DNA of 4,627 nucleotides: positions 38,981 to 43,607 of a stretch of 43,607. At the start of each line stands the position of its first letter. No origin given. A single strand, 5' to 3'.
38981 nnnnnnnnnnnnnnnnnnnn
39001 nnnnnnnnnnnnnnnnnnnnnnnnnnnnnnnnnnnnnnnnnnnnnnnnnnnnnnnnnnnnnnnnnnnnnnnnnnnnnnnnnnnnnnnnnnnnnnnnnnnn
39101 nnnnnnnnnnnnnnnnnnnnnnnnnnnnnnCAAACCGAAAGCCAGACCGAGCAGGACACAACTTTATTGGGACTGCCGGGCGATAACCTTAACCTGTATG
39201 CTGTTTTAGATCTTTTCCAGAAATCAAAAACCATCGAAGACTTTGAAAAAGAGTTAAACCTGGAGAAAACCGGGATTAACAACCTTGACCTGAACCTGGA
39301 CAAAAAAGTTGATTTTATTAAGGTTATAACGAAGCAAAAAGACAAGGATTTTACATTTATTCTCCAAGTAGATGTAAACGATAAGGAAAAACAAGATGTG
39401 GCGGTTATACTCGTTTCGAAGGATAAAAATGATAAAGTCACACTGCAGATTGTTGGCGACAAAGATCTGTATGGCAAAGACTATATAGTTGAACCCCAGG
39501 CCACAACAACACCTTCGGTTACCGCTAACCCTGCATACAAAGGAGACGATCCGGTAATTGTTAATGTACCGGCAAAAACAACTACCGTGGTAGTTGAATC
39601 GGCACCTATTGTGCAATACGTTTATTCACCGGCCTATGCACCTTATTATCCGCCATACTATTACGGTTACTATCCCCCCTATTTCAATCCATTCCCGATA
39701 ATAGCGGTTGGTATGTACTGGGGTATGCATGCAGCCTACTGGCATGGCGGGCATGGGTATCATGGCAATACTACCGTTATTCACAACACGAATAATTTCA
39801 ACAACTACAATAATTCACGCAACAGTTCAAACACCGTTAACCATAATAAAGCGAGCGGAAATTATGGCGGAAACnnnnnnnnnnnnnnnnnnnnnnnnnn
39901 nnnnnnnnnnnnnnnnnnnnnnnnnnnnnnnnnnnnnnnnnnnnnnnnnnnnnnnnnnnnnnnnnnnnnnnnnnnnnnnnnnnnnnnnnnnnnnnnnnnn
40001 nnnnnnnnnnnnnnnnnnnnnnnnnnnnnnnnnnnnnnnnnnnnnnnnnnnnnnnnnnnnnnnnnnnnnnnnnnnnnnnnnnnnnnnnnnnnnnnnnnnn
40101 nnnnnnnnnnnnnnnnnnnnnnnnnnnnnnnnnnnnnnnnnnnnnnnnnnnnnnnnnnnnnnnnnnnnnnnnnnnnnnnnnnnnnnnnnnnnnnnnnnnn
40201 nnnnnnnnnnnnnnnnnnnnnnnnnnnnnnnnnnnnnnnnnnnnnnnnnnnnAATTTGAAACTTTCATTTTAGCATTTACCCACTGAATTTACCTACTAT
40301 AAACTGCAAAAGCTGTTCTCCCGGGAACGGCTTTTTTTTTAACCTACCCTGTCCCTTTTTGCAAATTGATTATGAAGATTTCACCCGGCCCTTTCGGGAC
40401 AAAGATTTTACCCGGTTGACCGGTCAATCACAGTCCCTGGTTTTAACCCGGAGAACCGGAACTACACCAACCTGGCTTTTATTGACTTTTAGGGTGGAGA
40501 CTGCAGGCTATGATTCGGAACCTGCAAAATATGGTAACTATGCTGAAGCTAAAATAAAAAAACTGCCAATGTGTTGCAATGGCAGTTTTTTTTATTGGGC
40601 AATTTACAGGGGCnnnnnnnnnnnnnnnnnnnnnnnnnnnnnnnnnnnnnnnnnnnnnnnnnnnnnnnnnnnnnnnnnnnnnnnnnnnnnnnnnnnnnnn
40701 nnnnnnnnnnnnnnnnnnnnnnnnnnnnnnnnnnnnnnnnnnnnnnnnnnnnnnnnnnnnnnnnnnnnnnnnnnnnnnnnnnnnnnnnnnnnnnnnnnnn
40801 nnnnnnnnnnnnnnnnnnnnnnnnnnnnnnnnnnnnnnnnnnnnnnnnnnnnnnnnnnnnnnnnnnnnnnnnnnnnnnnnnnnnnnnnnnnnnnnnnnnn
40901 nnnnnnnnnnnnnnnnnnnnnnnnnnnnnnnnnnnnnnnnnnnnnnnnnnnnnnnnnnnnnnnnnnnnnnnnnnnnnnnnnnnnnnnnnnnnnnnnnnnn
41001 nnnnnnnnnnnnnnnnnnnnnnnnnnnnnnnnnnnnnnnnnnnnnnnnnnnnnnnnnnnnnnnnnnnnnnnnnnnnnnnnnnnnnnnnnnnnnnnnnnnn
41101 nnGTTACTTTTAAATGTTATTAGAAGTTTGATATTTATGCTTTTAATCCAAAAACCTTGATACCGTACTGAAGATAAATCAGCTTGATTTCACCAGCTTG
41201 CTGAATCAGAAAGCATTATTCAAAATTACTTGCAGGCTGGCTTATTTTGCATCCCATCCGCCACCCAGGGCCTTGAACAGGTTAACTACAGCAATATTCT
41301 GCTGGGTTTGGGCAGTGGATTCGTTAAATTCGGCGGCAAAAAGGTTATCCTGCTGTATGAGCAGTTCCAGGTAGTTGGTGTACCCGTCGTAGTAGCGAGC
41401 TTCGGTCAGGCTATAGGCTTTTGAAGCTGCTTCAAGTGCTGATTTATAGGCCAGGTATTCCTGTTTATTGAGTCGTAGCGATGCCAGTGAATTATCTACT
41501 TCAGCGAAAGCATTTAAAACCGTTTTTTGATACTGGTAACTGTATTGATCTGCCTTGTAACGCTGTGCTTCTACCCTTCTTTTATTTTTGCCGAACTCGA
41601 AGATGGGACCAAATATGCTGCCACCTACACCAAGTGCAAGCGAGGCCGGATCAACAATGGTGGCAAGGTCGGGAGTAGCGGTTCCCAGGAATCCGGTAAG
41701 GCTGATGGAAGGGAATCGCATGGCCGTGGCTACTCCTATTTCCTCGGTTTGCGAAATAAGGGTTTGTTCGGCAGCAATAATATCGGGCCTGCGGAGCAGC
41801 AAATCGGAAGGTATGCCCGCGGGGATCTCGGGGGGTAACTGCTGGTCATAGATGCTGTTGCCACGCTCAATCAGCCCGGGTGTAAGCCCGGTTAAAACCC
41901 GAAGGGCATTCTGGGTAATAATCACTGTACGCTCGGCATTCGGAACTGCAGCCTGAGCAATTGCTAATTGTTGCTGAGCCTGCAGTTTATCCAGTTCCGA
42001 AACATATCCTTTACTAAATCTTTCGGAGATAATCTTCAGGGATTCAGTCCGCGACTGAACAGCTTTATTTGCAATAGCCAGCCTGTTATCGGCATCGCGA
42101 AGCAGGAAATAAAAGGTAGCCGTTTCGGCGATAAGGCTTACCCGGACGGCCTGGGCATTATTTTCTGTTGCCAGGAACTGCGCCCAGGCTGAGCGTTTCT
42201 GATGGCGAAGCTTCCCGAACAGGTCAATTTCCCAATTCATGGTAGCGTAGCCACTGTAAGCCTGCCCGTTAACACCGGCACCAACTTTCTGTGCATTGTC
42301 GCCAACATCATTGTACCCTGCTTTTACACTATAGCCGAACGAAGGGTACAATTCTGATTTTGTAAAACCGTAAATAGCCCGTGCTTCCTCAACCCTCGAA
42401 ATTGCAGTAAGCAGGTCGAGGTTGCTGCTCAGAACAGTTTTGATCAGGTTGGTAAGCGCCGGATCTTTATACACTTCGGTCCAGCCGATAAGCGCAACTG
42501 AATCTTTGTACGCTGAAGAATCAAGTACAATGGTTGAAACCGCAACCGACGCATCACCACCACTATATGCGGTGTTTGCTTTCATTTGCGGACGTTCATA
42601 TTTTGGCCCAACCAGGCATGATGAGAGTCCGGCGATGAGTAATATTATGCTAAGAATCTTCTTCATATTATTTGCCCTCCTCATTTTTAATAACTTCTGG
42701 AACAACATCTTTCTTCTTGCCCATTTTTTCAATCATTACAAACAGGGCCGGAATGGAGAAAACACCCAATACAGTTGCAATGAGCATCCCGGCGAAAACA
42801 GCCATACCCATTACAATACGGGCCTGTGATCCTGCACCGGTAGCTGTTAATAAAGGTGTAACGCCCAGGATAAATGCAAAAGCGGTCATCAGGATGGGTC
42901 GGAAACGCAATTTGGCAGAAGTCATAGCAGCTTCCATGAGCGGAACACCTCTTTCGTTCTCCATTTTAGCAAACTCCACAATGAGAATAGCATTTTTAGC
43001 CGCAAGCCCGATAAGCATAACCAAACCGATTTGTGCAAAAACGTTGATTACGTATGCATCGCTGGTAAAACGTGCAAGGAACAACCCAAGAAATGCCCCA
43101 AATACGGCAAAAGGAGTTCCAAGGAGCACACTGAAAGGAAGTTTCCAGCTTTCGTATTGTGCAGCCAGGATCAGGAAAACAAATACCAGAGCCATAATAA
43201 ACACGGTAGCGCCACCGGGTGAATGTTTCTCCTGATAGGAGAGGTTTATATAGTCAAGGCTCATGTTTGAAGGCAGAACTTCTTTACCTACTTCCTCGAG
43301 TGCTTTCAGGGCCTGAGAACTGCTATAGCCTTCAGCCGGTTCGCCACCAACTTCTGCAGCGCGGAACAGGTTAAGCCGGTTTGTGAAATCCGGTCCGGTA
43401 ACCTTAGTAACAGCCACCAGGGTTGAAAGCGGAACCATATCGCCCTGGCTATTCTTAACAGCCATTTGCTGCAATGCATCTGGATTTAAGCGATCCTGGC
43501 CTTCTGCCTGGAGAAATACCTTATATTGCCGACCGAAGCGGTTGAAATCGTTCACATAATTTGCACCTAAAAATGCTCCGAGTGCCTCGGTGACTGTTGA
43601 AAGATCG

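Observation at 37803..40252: Tandem paralogs encoding secreted bipolar proteins: acidic folded domain, YYPPY aromatic/proline patch and acid-free Arg/Gly-terminated disordered tail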

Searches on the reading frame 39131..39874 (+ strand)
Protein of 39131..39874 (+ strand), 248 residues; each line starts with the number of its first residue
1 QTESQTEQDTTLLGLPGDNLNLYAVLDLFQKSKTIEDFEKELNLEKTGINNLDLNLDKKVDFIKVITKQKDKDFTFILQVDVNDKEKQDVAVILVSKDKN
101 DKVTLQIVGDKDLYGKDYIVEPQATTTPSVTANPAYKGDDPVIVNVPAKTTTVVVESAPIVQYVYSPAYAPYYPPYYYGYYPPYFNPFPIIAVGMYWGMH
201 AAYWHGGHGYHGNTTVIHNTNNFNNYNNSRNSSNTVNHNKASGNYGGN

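Call 33: search_solved_structures(query=A2, max_evalue=10)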
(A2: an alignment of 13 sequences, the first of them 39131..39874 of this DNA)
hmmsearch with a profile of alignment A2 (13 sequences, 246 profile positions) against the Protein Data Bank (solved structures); distinct sequences matched with E-value up to 10: 1.
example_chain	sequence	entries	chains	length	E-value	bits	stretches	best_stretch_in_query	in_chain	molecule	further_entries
8iuf_G3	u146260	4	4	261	2.3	11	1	114-161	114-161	NDUCA3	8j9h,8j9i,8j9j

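Call 39: search_protein_representatives(alignment_id=A2)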
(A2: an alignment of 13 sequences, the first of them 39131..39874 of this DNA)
Query: 13 sequences, 246 profile positions. Proteins with E-value up to 0.001 (for the whole library): 1322; up to 1e-10: 936; up to 1e-30: 282. The best 150 are listed.
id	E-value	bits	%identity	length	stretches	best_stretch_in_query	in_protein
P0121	7.3e-120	415.5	-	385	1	4-246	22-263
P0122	6.0e-109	379.8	-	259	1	3-238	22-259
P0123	3.4e-104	364.2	-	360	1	5-245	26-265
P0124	8.9e-101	353.0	-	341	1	4-211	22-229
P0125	3.3e-92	324.9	-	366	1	4-231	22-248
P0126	2.9e-85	302.2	-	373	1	6-245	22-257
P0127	8.6e-83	294.1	-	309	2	2-211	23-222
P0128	9.6e-77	274.3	-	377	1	4-242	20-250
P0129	8.2e-76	271.2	-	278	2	98-246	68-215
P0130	4.6e-73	262.2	-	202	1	1-139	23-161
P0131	3.8e-66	239.6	-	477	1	7-245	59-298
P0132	1.1e-64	234.8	-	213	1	5-148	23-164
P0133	8.4e-64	231.9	-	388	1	74-245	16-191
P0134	4.3e-63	229.6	-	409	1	12-245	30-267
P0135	6.3e-63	229.0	-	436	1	11-245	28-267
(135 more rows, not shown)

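Call 53: predict_structure(alignment_id=A5)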
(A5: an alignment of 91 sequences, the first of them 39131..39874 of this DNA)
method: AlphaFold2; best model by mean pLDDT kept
length: 248 residues; sequences in the alignment: 91
mean_pLDDT: 85.8   pTM: 0.85
mean pLDDT of the five models: 85.8, 85.8, 84.1, 83.9, 82.4
residues with pLDDT >= 90: 169; 70-90: 32; 50-70: 31; < 50: 16
segments of 3 or more residues with pLDDT < 50: 1-7, 140-148
pLDDT, mean of each block of 10 residues (from residue 1): 47 88 95 97 97 97 97 97 98 95 94 93 68 54 47 75 95 95 97 90 67 86 95 97 84
secondary structure, 60 per line:
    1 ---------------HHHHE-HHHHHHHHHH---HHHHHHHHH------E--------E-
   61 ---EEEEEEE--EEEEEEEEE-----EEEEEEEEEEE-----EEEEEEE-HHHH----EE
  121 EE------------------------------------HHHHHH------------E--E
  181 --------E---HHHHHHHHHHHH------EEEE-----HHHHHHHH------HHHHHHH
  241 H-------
elements in order: H16-19 H22-31 H35-43 E64-70 E73-81 E87-97 E103-109 H111-114 E119-122 H159-164 H193-204 E211-214 H220-227 H234-241

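Call 55: fold_search(model_id=the predicted structure, library=pdb)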
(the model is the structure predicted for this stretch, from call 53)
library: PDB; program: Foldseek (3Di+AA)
matches with E <= 10: 297; with E <= 0.001: 0
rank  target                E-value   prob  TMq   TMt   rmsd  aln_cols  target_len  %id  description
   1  3bga_B                2.4e-01  0.10  0.13  0.05  10.5        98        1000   14  Crystal structure of beta-galactosidase from Bacteroides thetaiotaomicron VPI-5482 (released 2007-12-11)
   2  3bga_A                4.6e-01  0.08  0.14  0.05  10.0        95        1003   15  Crystal structure of beta-galactosidase from Bacteroides thetaiotaomicron VPI-5482 (released 2007-12-11)
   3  6mjp_G                5.9e-01  0.23  0.15  0.10   5.5        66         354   14  LptB(E163Q)FGC from Vibrio cholerae (released 2019-03-27)
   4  4h63_F                9.5e-01  0.10  0.17  0.28   9.7        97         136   16  Structure of the Schizosaccharomyces pombe Mediator head module (released 2012-10-31)
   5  4h61_A                9.5e-01  0.10  0.17  0.29  10.5       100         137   19  Structure of the Schizosaccharomyces pombe Mediator subunit Med6 (released 2012-10-31)
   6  5cyb                  1.1e+00  0.07  0.13  0.28   9.9        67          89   10  Structure of a lipocalin lipoprotein affecting virulence in Streptococcus pneumoniae (released 2016-09-14)
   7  5dl0_A                1.1e+00  0.30  0.16  0.05   3.9        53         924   21  Crystal structure of glucosidase II alpha subunit (Glc1Man2-bound from) (released 2016-01-27)
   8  5dkz_A                1.2e+00  0.30  0.16  0.05   3.9        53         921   21  Crystal structure of glucosidase II alpha subunit (alpha3-Glc2-bound from) (released 2016-01-27)
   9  9bk6_A                1.2e+00  0.13  0.14  0.29   6.6        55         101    7  Structure of B10_CYTX binder-complex (released 2024-10-09)
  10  2xsk                  1.2e+00  0.08  0.11  0.26   8.5        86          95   13  E. coli curli protein CsgC - SeCys (released 2010-12-29)
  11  5dkx                  1.6e+00  0.23  0.16  0.05   3.9        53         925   21  Crystal structure of glucosidase II alpha subunit (Tris-bound from) (released 2016-01-27)
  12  3w0l_C                1.7e+00  0.01  0.08  0.05  17.4       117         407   10  The crystal structure of Xenopus Glucokinase and Glucokinase Regulatory Protein complex (released 2013-07-17)
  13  5v4w                  1.7e+00  0.01  0.07  0.05  19.2       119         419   14  Human glucokinase in complex with novel indazole activator. (released 2017-05-31)
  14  5dky                  1.8e+00  0.21  0.16  0.05   3.9        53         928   21  Crystal structure of glucosidase II alpha subunit (DNJ-bound from) (released 2016-01-27)
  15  4jgl                  1.8e+00  0.18  0.18  0.28   9.1        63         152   10  Crystal structure of a streptavidin-like protein (BACEGG_01519) from Bacteroides eggerthii DSM 20697 at 1.25 A resolutio (released 2013-04-03)
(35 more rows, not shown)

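Call 59: find_related_loci(query=A6, collection=genome_contigs, flank=5000)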
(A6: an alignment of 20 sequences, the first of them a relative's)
Query A6 (552 aa) in genome_contigs; peptide patterns used: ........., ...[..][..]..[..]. (x = any residue, [..] = any of these).
599 stretches matched a pattern (row limit reached: there are more); 525 encode a relative of the query (tblastn E <= 1e-3); the best 80 are kept; 80 distinct loci.
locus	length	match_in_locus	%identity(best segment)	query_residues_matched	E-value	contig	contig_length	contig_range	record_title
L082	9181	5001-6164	71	1-421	3e-179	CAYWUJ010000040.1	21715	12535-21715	MAG TPA_asm: uncultured Prolixibacteraceae bacterium isolate SRP192927_co6_198 genome assembly, contig: NODE_5090_length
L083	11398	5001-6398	60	1-498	2e-165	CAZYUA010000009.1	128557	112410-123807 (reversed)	MAG TPA_asm: uncultured Prolixibacteraceae bacterium isolate SRP192927_co7_345 genome assembly, contig: NODE_132_length_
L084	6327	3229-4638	47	1-474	9e-132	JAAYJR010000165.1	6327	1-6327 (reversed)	MAG: Bacteroidales bacterium isolate AS10tlH2TH_310 64793_AS10, whole genome shotgun sequence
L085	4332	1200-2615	44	1-524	6e-132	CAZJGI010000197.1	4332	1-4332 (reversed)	MAG TPA_asm: uncultured Prolixibacteraceae bacterium isolate SRP192927_co6_779 genome assembly, contig: NODE_58055_lengt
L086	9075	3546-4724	51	1-403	2e-127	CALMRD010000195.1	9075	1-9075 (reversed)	MAG TPA_asm: uncultured Bacteroidales bacterium isolate SRR6284161_bin.35_CONCOCT_v1.1_MAG genome assembly, contig: ERZ7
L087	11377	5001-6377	47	1-477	3e-127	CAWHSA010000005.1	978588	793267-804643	MAG: uncultured Bacteroidales bacterium isolate MFD05942.bin.1.227 genome assembly, contig: contig_34162, whole genome s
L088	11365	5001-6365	46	1-450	3e-126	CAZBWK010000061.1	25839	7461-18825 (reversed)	MAG TPA_asm: uncultured Prolixibacteraceae bacterium isolate SRP241341_co1_279 genome assembly, contig: NODE_2194_length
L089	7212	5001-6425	47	1-479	7e-126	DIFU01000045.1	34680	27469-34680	MAG TPA_asm: Prolixibacteraceae bacterium UBA5740 UBA5740_contig_706, whole genome shotgun sequence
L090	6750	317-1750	46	1-455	1e-125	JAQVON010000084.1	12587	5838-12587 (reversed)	MAG: Mariniphaga sp. isolate STF1_181 NODE_14804_length_12587_cov_4.169984_Sandtown_F1, whole genome shotgun sequence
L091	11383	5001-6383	45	1-499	3e-124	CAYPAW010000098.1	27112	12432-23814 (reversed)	MAG TPA_asm: uncultured Mariniphaga sp. isolate SRP067234_co1_242 genome assembly, contig: k99_226518, whole genome shot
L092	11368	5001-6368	46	1-455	9e-123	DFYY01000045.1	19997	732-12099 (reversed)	MAG TPA_asm: Bacteroidales bacterium UBA4070 UBA4070_contig_14105, whole genome shotgun sequence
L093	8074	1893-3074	50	1-413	3e-121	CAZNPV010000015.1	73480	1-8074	MAG TPA_asm: uncultured Mariniphaga sp. isolate binchicken_co116_438 genome assembly, contig: NODE_224_length_73480_cov_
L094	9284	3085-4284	47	1-418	5e-121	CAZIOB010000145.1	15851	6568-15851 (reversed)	MAG TPA_asm: uncultured Prolixibacteraceae bacterium isolate SRP067234_co1_259 genome assembly, contig: k99_29673, whole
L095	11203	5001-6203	54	1-413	5e-121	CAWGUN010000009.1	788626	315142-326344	MAG: uncultured Bacteroidales bacterium isolate MFD02809.bin.1.359 genome assembly, contig: contig_67624, whole genome s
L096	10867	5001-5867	62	1-289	6e-121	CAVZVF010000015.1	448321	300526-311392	MAG: uncultured Bacteroidales bacterium isolate MFD02416.bin.2.232 genome assembly, contig: contig_4462, whole genome sh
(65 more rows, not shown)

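Call 86: fold_search(model_id=the predicted structure, library=viral)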
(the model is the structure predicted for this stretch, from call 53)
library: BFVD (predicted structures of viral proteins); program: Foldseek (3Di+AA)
matches with E <= 10: 704; with E <= 0.001: 0
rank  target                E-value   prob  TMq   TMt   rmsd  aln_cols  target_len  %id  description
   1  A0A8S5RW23            1.2e-01  0.12  0.15  0.14  13.1       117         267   16  Uncharacterized protein [Siphoviridae sp. ctHip2]
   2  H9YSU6                1.6e-01  0.20  0.13  0.19   7.0        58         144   10  (no name in the UniProt tables at hand)
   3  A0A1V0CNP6            2.1e-01  0.57  0.19  0.20   4.9        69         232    7  (no name in the UniProt tables at hand)
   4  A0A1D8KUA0            2.7e-01  0.69  0.16  0.34   2.5        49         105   14  N-acetyltransferase domain-containing protein [Synechococcus phage S-CAM7]
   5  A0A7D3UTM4            3.0e-01  0.12  0.18  0.19  10.9       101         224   14  Uncharacterized protein [Fadolivirus FV1/VV64]
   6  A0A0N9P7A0            3.4e-01  0.63  0.18  0.47   3.2        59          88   14  Uncharacterized protein [Acidianus rod-shaped virus 2]
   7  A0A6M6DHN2            3.4e-01  0.08  0.16  0.19  16.6       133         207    8  (no name in the UniProt tables at hand)
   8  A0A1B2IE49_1          3.6e-01  0.13  0.14  0.05  13.2        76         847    6  Virion structural protein [Erwinia phage vB_EamM_Kwan]
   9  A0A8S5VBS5            4.3e-01  0.08  0.14  0.19  11.6       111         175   14  Uncharacterized protein [Myoviridae sp. ctbEa13]
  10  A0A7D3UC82            5.2e-01  0.23  0.17  0.23   4.6        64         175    6  (no name in the UniProt tables at hand)
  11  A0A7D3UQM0            5.2e-01  0.18  0.14  0.19   5.1        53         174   11  Uncharacterized protein [Fadolivirus FV1/VV64]
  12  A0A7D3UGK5            5.5e-01  0.41  0.17  0.13   5.3        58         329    9  (no name in the UniProt tables at hand)
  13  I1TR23                5.5e-01  0.38  0.16  0.27   4.0        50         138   12  (no name in the UniProt tables at hand)
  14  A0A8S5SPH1            5.5e-01  0.35  0.16  0.31   4.3        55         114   11  Uncharacterized protein [Siphoviridae sp. ctj912]
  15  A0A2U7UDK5            5.5e-01  0.30  0.16  0.07   4.3        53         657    9  Uncharacterized protein [Pandoravirus neocaledonia]
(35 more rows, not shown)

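Call 88: search_protein_families(library=pfam, alignment_id=A5, max_evalue=0.001)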
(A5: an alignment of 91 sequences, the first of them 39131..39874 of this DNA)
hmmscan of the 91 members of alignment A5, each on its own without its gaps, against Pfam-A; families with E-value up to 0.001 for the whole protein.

A. member 1, window:39131-39874:+ (248 aa): 0 families

B. families by the number of members that match (of 91 scanned): 2 families
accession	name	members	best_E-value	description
PF07661.19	MORN_2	1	2.2e-13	MORN repeat variant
PF04886.17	PT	1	0.00044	PT disordered repeat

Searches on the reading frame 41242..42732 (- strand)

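Call 17: search_protein_families(library=pfam, proteins=[window:41242-42732:-], max_evalue=0.01)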
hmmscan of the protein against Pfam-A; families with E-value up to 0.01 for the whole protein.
window:41242-42732:- (496 aa): 2 families
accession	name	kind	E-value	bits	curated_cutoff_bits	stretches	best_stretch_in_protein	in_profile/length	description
PF02321.23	OEP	-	2.9e-46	158.1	22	2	94-282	2-187/187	Outer membrane efflux protein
PF08139.17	LPAM_1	-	0.0059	17.4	20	0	23-39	1-17/18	Prokaryotic membrane lipoprotein lipid attachment site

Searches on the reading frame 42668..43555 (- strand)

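Call 17: search_protein_families(library=pfam, proteins=[window:42668-43555:-], max_evalue=0.01)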
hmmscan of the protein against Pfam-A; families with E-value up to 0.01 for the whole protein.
window:42668-43555:- (295 aa): 1 family
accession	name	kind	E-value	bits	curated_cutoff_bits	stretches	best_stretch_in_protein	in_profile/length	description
PF00873.25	ACR_tran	-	3.5e-83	280.4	28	1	2-275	749-1020/1021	AcrB/AcrD/AcrF family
